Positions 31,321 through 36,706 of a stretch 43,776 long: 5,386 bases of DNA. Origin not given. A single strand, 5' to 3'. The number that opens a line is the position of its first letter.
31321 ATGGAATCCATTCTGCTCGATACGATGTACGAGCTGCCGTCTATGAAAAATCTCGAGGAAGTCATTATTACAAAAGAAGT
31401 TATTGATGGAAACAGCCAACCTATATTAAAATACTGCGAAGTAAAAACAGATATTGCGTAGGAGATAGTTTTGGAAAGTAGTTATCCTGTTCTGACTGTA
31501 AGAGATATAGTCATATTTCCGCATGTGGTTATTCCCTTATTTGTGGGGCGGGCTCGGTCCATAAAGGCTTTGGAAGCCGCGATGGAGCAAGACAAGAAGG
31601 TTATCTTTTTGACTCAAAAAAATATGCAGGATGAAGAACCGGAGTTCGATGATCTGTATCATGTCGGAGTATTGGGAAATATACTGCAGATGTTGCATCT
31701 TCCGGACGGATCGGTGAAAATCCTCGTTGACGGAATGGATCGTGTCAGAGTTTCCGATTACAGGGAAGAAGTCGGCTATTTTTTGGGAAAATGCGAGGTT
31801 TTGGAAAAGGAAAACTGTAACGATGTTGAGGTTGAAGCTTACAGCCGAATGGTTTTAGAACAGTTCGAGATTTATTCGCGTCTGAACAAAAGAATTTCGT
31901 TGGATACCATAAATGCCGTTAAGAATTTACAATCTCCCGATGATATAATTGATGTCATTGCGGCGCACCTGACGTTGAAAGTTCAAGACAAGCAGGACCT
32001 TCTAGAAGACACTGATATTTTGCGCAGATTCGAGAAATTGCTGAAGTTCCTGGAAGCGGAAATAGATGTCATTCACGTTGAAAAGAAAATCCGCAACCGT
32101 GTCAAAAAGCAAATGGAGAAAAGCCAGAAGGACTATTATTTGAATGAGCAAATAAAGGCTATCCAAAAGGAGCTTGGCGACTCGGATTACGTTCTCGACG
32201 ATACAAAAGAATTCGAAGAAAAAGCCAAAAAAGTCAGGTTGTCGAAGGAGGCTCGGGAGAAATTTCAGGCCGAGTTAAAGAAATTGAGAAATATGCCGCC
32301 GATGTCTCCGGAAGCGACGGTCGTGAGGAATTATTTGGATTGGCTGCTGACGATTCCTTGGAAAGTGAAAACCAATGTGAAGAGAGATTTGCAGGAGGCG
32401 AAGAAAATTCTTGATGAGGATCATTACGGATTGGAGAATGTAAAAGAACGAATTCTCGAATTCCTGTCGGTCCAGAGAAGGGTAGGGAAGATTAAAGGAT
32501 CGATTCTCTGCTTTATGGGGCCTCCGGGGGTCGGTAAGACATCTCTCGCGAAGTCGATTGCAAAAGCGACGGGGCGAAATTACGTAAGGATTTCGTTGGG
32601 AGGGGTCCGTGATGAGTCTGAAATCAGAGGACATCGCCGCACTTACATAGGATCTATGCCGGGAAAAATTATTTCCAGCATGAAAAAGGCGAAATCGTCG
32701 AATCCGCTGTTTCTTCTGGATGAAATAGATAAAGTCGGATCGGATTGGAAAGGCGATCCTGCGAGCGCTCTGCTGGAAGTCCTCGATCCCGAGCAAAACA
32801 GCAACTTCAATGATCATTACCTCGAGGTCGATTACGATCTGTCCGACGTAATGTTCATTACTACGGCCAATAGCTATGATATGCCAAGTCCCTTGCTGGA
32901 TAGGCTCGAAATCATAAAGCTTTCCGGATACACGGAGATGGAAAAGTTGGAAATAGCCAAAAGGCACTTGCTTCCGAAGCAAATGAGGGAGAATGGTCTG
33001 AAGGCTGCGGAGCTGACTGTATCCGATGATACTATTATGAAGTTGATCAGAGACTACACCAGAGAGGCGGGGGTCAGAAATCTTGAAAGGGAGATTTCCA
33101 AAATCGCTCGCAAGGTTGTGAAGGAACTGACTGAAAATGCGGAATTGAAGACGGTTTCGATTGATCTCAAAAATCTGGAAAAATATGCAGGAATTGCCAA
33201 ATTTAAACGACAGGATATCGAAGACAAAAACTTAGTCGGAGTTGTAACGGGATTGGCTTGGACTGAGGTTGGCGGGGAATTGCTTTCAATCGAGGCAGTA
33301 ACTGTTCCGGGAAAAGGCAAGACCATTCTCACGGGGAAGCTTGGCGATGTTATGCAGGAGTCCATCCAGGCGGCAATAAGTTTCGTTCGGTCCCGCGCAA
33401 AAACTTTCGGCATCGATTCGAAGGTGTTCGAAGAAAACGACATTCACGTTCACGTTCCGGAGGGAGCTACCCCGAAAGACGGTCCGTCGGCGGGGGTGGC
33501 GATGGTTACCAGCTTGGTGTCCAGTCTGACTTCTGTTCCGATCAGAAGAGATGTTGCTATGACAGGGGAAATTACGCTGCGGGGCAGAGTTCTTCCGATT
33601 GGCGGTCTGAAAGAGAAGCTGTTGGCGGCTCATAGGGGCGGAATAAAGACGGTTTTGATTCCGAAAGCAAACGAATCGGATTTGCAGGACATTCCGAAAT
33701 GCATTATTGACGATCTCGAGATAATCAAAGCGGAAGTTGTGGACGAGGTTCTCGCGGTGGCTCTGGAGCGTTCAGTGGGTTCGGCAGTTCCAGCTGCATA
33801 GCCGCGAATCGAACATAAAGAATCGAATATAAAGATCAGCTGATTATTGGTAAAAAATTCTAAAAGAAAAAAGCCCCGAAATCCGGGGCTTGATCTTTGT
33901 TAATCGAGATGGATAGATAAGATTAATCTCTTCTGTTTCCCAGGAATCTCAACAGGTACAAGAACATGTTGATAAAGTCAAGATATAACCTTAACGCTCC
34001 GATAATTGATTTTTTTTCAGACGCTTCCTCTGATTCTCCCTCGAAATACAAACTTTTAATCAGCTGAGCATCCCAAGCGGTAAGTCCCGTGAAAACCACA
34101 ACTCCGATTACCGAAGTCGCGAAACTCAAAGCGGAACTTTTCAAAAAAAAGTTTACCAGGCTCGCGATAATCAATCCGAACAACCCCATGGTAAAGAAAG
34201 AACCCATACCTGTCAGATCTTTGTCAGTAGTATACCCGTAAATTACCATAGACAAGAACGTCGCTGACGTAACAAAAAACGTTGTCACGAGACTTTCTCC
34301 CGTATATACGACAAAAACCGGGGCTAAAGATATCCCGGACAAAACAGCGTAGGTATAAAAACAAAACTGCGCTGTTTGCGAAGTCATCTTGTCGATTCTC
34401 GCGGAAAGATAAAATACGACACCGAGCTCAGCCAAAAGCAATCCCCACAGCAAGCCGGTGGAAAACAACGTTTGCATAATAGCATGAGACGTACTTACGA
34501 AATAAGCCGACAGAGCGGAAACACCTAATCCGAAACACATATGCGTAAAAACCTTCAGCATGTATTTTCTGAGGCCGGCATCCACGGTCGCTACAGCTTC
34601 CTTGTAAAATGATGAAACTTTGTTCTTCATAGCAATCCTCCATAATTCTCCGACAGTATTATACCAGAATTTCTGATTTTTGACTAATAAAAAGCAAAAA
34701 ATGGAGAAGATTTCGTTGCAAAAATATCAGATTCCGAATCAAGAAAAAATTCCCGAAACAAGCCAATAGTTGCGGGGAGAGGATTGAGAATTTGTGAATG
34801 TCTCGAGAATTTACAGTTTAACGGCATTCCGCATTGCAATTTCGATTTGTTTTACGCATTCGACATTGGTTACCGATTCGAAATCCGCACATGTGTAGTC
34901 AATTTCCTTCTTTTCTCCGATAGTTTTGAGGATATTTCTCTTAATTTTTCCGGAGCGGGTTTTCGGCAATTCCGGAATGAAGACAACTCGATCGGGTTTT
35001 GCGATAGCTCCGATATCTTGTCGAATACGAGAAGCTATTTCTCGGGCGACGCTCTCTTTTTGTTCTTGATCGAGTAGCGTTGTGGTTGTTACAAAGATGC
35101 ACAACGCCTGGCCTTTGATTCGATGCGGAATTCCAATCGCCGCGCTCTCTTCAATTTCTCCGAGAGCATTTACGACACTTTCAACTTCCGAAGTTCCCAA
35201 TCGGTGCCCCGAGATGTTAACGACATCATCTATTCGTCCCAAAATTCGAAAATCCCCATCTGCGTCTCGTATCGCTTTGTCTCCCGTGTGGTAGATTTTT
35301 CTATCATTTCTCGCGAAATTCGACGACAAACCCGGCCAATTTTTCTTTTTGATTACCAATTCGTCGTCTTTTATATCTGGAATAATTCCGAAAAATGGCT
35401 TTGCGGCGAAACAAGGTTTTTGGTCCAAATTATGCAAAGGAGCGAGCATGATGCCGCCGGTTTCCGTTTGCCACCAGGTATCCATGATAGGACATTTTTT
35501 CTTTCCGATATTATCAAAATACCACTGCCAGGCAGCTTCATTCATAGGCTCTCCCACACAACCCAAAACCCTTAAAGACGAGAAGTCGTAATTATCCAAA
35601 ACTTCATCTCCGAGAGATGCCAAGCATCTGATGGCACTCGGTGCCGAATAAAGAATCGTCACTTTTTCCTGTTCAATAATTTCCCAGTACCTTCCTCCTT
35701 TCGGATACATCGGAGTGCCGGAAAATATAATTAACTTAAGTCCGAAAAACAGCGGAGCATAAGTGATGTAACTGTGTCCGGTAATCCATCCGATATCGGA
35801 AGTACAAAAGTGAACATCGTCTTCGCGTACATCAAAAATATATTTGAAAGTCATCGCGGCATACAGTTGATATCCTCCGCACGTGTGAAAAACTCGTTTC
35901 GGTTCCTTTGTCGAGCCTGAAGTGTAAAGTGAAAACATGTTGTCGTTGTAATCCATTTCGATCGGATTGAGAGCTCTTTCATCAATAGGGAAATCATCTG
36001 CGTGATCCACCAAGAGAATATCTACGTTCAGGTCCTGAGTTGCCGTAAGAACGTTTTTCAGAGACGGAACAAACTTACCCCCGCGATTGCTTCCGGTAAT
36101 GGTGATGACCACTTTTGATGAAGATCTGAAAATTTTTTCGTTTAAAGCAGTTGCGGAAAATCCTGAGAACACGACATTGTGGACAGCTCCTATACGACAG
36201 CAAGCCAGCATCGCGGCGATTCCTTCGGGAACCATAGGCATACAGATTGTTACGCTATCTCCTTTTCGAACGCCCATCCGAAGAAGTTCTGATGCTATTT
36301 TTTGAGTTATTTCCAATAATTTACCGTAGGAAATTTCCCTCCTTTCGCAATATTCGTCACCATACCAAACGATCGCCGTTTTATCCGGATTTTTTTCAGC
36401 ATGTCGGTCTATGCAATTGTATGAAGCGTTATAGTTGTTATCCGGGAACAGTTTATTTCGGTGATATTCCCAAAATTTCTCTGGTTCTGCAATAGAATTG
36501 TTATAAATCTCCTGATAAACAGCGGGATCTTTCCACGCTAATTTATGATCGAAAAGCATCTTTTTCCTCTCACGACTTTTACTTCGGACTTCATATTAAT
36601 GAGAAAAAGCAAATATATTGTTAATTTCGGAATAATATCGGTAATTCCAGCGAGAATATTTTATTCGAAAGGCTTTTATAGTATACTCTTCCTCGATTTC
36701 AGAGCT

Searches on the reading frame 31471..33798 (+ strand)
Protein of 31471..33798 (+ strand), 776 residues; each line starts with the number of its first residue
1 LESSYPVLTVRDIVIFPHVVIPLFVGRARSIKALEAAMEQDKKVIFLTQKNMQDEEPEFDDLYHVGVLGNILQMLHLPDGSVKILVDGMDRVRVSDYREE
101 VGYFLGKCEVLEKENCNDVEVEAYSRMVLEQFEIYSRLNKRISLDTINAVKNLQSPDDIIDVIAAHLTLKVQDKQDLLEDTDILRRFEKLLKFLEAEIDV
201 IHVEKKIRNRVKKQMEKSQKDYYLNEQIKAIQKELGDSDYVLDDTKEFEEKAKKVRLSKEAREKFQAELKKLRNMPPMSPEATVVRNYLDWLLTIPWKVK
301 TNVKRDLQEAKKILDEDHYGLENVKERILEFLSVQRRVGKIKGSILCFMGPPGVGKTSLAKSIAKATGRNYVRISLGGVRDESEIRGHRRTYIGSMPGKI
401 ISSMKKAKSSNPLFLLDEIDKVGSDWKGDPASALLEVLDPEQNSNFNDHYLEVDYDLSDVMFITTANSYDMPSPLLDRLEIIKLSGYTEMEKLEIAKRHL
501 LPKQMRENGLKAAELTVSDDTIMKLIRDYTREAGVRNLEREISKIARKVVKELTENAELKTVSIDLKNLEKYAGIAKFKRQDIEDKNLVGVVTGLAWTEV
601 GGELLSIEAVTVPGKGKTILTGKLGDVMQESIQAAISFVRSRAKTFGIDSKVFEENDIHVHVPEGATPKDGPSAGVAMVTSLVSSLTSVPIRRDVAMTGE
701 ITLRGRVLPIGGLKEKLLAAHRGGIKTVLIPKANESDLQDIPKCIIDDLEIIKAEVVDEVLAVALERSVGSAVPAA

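Call 79: search_protein_families(library=pfam, proteins=[window:31471-33798:+], max_evalue=0.00001)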
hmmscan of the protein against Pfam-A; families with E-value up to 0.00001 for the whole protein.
window:31471-33798:+ (776 aa): 5 families
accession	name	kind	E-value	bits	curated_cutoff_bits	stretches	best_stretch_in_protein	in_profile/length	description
PF05362.19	Lon_C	-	4.8e-94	314.1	21.1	1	564-766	2-204/205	Lon protease (S16) C-terminal proteolytic domain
PF02190.22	LON_substr_bdg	-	2.2e-50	171.8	28.7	1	5-195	2-199/200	ATP-dependent protease La (LON) substrate-binding domain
PF00004.35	AAA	-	1.5e-24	87.3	21.2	1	346-482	1-126/131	ATPase family associated with various cellular activities (AAA)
PF22667.2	Lon_lid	-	2.1e-22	79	27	1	507-560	2-55/57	Lon protease AAA+ ATPase lid domain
PF07728.20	AAA_5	-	9.8e-10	39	22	1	346-478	2-138/139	AAA domain (dynein-related subfamily)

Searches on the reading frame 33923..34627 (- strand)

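Call 79: search_protein_families(library=pfam, proteins=[window:33923-34627:-], max_evalue=0.00001)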
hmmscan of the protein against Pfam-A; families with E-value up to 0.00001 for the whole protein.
window:33923-34627:- (234 aa): 1 family
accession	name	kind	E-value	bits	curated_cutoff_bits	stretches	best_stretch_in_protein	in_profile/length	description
PF01027.25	Bax1-I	-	8.1e-59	199.3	34.1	1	20-229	1-207/207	Inhibitor of apoptosis-promoting Bax1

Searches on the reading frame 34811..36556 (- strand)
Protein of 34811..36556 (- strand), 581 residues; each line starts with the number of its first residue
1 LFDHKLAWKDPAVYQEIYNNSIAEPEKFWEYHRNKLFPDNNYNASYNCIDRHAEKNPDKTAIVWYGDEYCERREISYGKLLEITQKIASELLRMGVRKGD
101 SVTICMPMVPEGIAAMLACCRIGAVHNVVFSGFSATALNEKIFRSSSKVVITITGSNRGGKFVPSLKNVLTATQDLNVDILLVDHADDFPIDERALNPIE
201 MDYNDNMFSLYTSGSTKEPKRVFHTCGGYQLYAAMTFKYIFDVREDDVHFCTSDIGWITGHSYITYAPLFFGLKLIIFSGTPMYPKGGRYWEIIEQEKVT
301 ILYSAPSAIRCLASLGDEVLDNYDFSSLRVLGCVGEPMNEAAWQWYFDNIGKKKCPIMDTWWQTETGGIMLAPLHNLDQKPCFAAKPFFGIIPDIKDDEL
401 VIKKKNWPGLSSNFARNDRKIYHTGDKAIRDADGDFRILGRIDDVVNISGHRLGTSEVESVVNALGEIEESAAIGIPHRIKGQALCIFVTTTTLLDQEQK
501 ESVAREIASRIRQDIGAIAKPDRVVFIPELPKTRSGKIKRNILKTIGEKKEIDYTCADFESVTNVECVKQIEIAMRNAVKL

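Call 79: search_protein_families(library=pfam, proteins=[window:34811-36556:-], max_evalue=0.00001)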
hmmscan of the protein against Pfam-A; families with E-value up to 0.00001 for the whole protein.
window:34811-36556:- (581 aa): 2 families
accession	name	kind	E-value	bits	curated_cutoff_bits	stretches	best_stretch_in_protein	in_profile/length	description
PF00501.34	AMP-binding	-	4.7e-63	213.7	29.9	1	50-400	2-361/384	AMP-binding enzyme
PF13193.12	AMP-binding_C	-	9.5e-20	71.8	24.5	1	457-537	1-76/76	AMP-binding enzyme C-terminal domain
